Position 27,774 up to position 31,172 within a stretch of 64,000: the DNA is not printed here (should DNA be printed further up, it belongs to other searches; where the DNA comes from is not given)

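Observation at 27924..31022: SNF2 helicase with N-terminal SWIM finger translationally coupled to thymidine kinase inside the SOS locus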

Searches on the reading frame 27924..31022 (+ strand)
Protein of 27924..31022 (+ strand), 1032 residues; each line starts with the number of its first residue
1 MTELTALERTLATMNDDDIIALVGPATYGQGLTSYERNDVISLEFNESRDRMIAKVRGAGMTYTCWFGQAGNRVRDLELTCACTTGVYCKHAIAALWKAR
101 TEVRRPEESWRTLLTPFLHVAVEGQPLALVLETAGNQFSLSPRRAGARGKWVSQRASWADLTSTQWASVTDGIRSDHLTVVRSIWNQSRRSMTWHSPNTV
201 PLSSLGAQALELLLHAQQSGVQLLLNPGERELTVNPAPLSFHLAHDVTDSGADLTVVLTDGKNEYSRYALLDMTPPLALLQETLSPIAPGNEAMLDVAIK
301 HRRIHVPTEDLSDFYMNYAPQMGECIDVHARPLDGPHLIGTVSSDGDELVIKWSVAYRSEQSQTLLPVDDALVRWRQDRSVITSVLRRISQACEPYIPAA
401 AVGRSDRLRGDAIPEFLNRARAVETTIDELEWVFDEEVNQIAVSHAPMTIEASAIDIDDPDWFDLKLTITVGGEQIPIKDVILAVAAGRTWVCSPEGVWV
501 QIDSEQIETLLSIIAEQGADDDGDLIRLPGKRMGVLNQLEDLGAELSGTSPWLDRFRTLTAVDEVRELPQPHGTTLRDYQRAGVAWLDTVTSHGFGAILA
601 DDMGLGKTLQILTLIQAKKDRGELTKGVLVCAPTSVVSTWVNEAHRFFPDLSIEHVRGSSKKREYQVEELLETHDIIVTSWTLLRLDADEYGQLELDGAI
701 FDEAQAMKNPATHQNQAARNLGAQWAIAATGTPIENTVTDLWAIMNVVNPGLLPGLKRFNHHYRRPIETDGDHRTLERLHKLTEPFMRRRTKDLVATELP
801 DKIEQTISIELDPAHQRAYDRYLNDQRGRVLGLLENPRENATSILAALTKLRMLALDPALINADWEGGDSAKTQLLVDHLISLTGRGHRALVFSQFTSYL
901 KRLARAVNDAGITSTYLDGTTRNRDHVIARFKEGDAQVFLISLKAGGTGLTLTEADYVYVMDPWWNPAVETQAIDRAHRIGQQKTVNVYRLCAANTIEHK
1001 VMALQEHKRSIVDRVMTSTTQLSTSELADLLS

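Call 7: search_protein_families(library=pfam, proteins=[window:27924-31022:+], max_evalue=0.01)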
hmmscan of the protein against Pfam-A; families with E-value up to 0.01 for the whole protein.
window:27924-31022:+ (1032 aa): 5 families
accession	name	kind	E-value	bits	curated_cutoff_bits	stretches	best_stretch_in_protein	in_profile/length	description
PF00176.29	SNF2-rel_dom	-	5.1e-57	193.6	24.9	1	579-857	1-287/290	SNF2-related domain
PF00271.37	Helicase_C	-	1.1e-22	80.7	23.5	1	873-981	3-110/110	Helicase conserved C-terminal domain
PF04851.21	ResIII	-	1.2e-05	25.8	22.5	1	575-734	3-163/164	Type III restriction enzyme, res subunit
PF00270.35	DEAD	-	6.2e-05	23.2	26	1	594-734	14-161/167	DEAD/DEAH box helicase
PF04434.22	SWIM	-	0.00035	20.5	19.6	1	73-98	8-36/38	SWIM zinc finger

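Call 8: search_protein_families(library=ncbifam, proteins=[window:27924-31022:+], max_evalue=0.01)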
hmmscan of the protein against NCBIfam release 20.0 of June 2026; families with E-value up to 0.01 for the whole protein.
window:27924-31022:+ (1032 aa): 13 families
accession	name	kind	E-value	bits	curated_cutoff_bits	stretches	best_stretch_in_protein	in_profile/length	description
NF053675.1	pilus_reg_Snf2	equivalog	1.8e-111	374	1100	1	574-1024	583-1019/1029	pilus expression-regulating Snf2 family helicase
NF058637.1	helic_SCO1167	equivalog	1.9e-110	370.4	1200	1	461-1031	359-929/932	SCO1167/SCO6262 family helicase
NF041790.1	anti-phage_ZorD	equivalog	9.1e-71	239.1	1500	2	676-990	706-1034/1035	type I Zorya anti-phage system protein ZorD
NF038318.1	DISARM_DrmD_b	equivalog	4.8e-18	64.7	950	2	596-821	49-273/868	DISARM system SNF2-like helicase DrmD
NF058636.1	helic_sll1366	equivalog_domain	6.8e-12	44.9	550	1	465-607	445-589/589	sll1366 family intein-prone helicase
NF042964.1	phospholipD_antiphage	equivalog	3.3e-10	38.9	1100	2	573-644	226-297/895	phospholipase D-like domain-containing anti-phage protein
NF003426.0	PRK04914.1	equivalog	2.4e-08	32.7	576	1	598-709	174-287/959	RNA polymerase-associated protein RapA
NF038317.1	DISARM_DrmD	equivalog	1.1e-07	30.5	610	1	885-1021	504-649/1021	DISARM system SNF2-like helicase DrmD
NF003390.0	PRK04537.1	equivalog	9.7e-06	24.9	732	1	870-983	242-354/572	ATP-dependent RNA helicase RhlB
NF008394.0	PRK11192.1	equivalog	1.5e-05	24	507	1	872-983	234-344/441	ATP-dependent RNA helicase SrmB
NF041062.1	DpdE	equivalog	1.8e-05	22.9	500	0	868-995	524-657/1048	protein DpdE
NF045503.1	repair_heli_XPB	equivalog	0.00068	18.3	610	0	876-1000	408-529/548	DNA repair helicase XPB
TIGR04095.1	dnd_restrict_1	equivalog_domain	0.0024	16.9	600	1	571-648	4-78/451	DNA phosphorothioation system restriction enzyme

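Call 9: find_homologous_proteins(query=window:27924-31022:+, max_evalue=1e-20)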
Query window:27924-31022:+ (1032 aa): 179 proteins with E <= 1e-20 among 8000 candidates; the best 120 are listed.
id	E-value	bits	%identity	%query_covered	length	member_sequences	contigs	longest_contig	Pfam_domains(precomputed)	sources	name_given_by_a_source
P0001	0.0e+0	2347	100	100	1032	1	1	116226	PF00176.30,PF00271.38,PF04851.22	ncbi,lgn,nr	ncbi:MAG: DEAD/DEAH box helicase [Actinomycetaceae bacterium]|nr:DEAD/DEAH box helicase [Actinomycet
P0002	0.0e+0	1927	81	100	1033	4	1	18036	PF00176.30,PF00271.38,PF04851.22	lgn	-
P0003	0.0e+0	1566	66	100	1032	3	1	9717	PF00270.36,PF00176.30,PF00271.38,PF04851.22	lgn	-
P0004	0.0e+0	1495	64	99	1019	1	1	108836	PF00176.30,PF00271.38,PF04851.22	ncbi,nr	ncbi:MAG: DEAD/DEAH box helicase [Actinomycetaceae bacterium]|nr:DEAD/DEAH box helicase [Actinomycet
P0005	1.7e-296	1004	47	100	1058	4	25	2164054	PF00176.30,PF00271.38,PF04851.22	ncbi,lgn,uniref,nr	ncbi:DEAD/DEAH box helicase [Gleimia hominis]|uniref:DEAD/DEAH box helicase n=1 Tax=Gleimia hominis 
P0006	5.1e-216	738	41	98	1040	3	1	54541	PF00270.36,PF00176.30,PF00271.38,PF04851.22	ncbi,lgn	-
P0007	1.0e-215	737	40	100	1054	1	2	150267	PF00176.30,PF00271.38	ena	-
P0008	4.9e-214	731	40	99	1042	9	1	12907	PF00176.30,PF00271.38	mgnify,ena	mgnify:FL=1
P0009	8.2e-209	714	40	99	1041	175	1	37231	PF00176.30,PF00271.38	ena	-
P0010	3.2e-207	709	40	99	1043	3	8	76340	PF00270.36,PF00176.30,PF00271.38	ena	-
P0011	2.1e-206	706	38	100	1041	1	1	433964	PF00270.36,PF00176.30,PF00271.38,PF04851.22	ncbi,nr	ncbi:MAG: DEAD/DEAH box helicase [Actinomyces sp.]|nr:DEAD/DEAH box helicase [Actinomyces sp.]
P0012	4.3e-206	705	38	100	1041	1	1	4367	PF00270.36,PF00176.30,PF00271.38,PF04851.22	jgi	-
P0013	1.6e-205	703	39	99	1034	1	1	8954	PF00270.36,PF00176.30,PF00271.38,PF04851.22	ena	-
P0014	2.8e-205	702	39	99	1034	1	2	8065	PF00270.36,PF00176.30,PF00271.38,PF04851.22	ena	-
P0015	1.1e-204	700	39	99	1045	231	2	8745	PF00270.36,PF00176.30,PF00271.38,PF04851.22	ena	-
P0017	2.0e-204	700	39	99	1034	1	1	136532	PF00270.36,PF00176.30,PF00271.38,PF04851.22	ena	-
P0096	2.4e-200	686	40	99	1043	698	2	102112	PF00176.30,PF00271.38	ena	-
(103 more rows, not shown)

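Call 10: find_encoding_contigs(protein=P0002, flank=10000, max_places=2)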
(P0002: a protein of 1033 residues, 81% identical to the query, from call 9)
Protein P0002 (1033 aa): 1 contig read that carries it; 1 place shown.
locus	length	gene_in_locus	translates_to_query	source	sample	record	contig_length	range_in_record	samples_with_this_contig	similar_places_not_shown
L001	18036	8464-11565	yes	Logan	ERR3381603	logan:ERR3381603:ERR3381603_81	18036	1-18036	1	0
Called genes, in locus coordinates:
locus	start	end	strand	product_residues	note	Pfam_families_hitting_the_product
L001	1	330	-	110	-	?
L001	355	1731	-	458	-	PF01134:GIDA (faint), PF02737:3HCDH_N (faint), PF03486:HI0933_like (faint), PF07992:Pyr_redox_2, PF12831:FAD_oxidored (weak), PF13738:Pyr_redox_3, PF00070:Pyr_redox, PF02852:Pyr_redox_dim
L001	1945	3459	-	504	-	PF00883:Peptidase_M17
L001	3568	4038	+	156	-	-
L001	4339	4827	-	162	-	PF00588:SpoU_methylase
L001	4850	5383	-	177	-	PF01161:PBP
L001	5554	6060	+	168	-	PF27531:MT3502_N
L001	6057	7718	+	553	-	PF00817:IMS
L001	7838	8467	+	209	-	PF00265:TK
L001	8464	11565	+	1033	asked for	PF00176:SNF2-rel_dom, PF04851:ResIII (weak), PF00271:Helicase_C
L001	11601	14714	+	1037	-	PF02811:PHP, PF07733:DNA_pol3_alpha, PF17657:DNA_pol3_finger, PF14579:HHH_6, PF01336:tRNA_anti-codon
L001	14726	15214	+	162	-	PF01928:CYTH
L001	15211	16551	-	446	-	PF01594:AI-2E_transport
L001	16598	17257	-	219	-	PF00702:Hydrolase, PF12710:HAD, PF13419:HAD_2, PF13242:Hydrolase_like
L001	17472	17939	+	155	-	PF22381:Staph_reg_Sar_Rot (weak), PF01047:MarR (weak), PF12802:MarR_2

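Call 11: find_encoding_contigs(protein=P0004, flank=10000, max_places=2)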
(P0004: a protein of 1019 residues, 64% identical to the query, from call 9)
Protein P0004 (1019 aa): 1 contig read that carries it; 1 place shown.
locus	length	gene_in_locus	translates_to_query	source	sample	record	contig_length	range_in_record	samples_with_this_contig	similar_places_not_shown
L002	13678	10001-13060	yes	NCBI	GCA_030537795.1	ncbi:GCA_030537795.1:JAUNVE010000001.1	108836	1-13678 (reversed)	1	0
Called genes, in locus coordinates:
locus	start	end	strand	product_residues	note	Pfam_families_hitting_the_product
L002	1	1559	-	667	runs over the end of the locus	PF00364:Biotin_lipoyl, PF01597:GCV_H (faint), PF07831:PYNP_C (faint), PF25917:BSH_RND (faint), PF25919:BSH_CusB (faint), PF00364:Biotin_lipoyl, PF02817:E3_binding, PF00198:2-oxoacid_dh, +3 more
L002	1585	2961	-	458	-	PF01134:GIDA (faint), PF01262:AlaDh_PNT_C (faint), PF07992:Pyr_redox_2, PF12831:FAD_oxidored (weak), PF13738:Pyr_redox_3, PF00070:Pyr_redox, PF02737:3HCDH_N (weak), PF02852:Pyr_redox_dim, +1 more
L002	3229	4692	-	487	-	PF00883:Peptidase_M17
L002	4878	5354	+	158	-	-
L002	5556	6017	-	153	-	PF00588:SpoU_methylase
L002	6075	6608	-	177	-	PF01161:PBP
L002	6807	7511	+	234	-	PF27531:MT3502_N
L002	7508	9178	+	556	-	PF00817:IMS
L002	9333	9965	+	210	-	PF00265:TK, PF13604:AAA_30 (faint)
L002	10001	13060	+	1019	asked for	PF00176:SNF2-rel_dom, PF04851:ResIII (weak), PF00271:Helicase_C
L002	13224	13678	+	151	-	?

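Call 12: find_encoding_contigs(protein=P0005, flank=10000, max_places=2)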
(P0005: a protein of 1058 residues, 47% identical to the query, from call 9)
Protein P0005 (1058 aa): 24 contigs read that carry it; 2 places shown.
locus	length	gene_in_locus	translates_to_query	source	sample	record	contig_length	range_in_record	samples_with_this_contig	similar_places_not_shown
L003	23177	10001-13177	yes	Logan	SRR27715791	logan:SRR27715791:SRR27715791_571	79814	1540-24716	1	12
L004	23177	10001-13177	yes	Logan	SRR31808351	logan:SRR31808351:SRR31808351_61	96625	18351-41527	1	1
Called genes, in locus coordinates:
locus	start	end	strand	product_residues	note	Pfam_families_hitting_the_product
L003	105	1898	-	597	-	-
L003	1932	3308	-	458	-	PF01134:GIDA (faint), PF01262:AlaDh_PNT_C (faint), PF07992:Pyr_redox_2, PF12831:FAD_oxidored (weak), PF13738:Pyr_redox_3, PF00070:Pyr_redox, PF02737:3HCDH_N (weak), PF02852:Pyr_redox_dim, +1 more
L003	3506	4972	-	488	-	PF00883:Peptidase_M17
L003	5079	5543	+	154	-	-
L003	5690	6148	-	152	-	PF00588:SpoU_methylase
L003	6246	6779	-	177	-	PF01161:PBP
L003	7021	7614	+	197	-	PF27531:MT3502_N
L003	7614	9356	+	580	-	-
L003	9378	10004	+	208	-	PF00265:TK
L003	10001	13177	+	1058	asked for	PF00176:SNF2-rel_dom, PF04851:ResIII (faint), PF00271:Helicase_C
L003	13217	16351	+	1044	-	PF02811:PHP, PF07733:DNA_pol3_alpha, PF17657:DNA_pol3_finger, PF14579:HHH_6, PF01336:tRNA_anti-codon (weak)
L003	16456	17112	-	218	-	PF00702:Hydrolase, PF12710:HAD, PF13419:HAD_2, PF13242:Hydrolase_like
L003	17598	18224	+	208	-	PF01323:DSBA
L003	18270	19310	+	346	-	PF13302:Acetyltransf_3, PF00583:Acetyltransf_1, PF01503:PRA-PH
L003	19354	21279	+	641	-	PF01432:Peptidase_M3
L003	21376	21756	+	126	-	-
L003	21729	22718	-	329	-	PF00248:Aldo_ket_red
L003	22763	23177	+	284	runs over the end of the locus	PF02673:BacA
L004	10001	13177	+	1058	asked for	PF00176:SNF2-rel_dom, PF04851:ResIII (faint), PF00271:Helicase_C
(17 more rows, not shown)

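Call 14: find_encoding_contigs(protein=P0011, flank=10000, max_places=1)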
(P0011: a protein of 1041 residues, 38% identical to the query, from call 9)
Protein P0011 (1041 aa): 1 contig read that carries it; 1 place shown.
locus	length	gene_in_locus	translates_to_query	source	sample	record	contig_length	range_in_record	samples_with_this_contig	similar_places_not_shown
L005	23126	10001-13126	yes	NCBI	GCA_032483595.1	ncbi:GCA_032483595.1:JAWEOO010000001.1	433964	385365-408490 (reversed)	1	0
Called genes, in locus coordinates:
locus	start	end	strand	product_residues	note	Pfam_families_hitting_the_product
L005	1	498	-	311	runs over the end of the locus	PF00497:SBP_bac_3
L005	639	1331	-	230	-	PF13829:DUF4191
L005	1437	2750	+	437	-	PF00069:Pkinase, PF06293:Kdo (weak)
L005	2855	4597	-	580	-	-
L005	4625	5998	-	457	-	PF01134:GIDA (weak), PF01262:AlaDh_PNT_C (faint), PF01266:DAO (faint), PF02737:3HCDH_N (faint), PF07992:Pyr_redox_2, PF13738:Pyr_redox_3, PF00070:Pyr_redox, PF02852:Pyr_redox_dim, +3 more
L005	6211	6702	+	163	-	-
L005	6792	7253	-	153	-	PF00588:SpoU_methylase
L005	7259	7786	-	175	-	PF01161:PBP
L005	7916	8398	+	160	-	PF27531:MT3502_N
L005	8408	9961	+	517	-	PF00817:IMS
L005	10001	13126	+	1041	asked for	PF00176:SNF2-rel_dom, PF04851:ResIII (weak), PF00270:DEAD (weak), PF00271:Helicase_C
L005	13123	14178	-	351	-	PF08240:ADH_N, PF16912:Glu_dehyd_C, PF02558:ApbA (faint), PF00107:ADH_zinc_N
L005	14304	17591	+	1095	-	PF02811:PHP, PF07733:DNA_pol3_alpha, PF17657:DNA_pol3_finger, PF14579:HHH_6, PF01336:tRNA_anti-codon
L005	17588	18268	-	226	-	PF00702:Hydrolase, PF12710:HAD, PF13419:HAD_2, PF13242:Hydrolase_like (weak)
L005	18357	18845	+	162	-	PF01047:MarR, PF12802:MarR_2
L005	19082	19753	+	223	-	PF01323:DSBA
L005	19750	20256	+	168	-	PF01503:PRA-PH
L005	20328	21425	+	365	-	PF07992:Pyr_redox_2, PF00070:Pyr_redox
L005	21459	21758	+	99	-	-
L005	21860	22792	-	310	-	PF00248:Aldo_ket_red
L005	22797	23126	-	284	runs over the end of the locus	PF12705:PDDEXK_1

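Call 15: find_encoding_contigs(protein=P0007, flank=10000, max_places=1)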
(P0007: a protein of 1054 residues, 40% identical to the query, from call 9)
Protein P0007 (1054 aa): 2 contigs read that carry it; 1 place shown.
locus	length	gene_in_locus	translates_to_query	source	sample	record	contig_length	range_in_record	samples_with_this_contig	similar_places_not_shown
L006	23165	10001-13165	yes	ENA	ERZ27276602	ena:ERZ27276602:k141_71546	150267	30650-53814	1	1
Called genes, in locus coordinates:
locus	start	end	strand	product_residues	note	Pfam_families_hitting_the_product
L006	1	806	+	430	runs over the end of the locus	PF00069:Pkinase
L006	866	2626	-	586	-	-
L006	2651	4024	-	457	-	PF01134:GIDA (weak), PF01262:AlaDh_PNT_C (faint), PF01266:DAO (faint), PF07992:Pyr_redox_2, PF12831:FAD_oxidored (weak), PF13738:Pyr_redox_3, PF00070:Pyr_redox, PF02852:Pyr_redox_dim, +2 more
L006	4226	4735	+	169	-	-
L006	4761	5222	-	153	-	PF00588:SpoU_methylase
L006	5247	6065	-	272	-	-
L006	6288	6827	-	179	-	PF01161:PBP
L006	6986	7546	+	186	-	PF27531:MT3502_N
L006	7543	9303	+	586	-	PF00817:IMS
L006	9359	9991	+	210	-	PF00265:TK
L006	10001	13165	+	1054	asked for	PF00176:SNF2-rel_dom, PF00271:Helicase_C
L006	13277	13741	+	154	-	PF11188:DUF2975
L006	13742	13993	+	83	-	PF13443:HTH_26, PF01381:HTH_3 (weak)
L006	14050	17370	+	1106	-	PF02811:PHP, PF07733:DNA_pol3_alpha, PF17657:DNA_pol3_finger, PF14579:HHH_6, PF01336:tRNA_anti-codon (weak)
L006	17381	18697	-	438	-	PF01594:AI-2E_transport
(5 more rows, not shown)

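Call 16: find_encoding_contigs(protein=P0006, flank=10000, max_places=1)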
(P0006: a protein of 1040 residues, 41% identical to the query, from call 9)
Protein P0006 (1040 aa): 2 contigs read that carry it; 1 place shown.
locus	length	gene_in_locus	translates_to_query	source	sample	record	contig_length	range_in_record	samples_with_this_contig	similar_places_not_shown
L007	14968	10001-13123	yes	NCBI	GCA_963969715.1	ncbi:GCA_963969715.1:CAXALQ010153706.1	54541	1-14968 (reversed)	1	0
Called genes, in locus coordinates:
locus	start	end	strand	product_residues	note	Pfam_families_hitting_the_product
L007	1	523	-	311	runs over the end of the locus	PF00497:SBP_bac_3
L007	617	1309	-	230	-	PF13829:DUF4191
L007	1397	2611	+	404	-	PF00069:Pkinase, PF06293:Kdo (weak)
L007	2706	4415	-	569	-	-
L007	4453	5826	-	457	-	PF01134:GIDA (weak), PF01262:AlaDh_PNT_C (faint), PF01266:DAO (faint), PF02737:3HCDH_N (faint), PF07992:Pyr_redox_2, PF13738:Pyr_redox_3 (weak), PF00070:Pyr_redox, PF02852:Pyr_redox_dim, +3 more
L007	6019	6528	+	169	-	-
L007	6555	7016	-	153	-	PF00588:SpoU_methylase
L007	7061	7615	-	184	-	PF01161:PBP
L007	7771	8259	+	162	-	PF27531:MT3502_N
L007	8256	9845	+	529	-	PF00817:IMS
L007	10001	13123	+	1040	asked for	PF00176:SNF2-rel_dom, PF04851:ResIII (weak), PF00270:DEAD (faint), PF00271:Helicase_C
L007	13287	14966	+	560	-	?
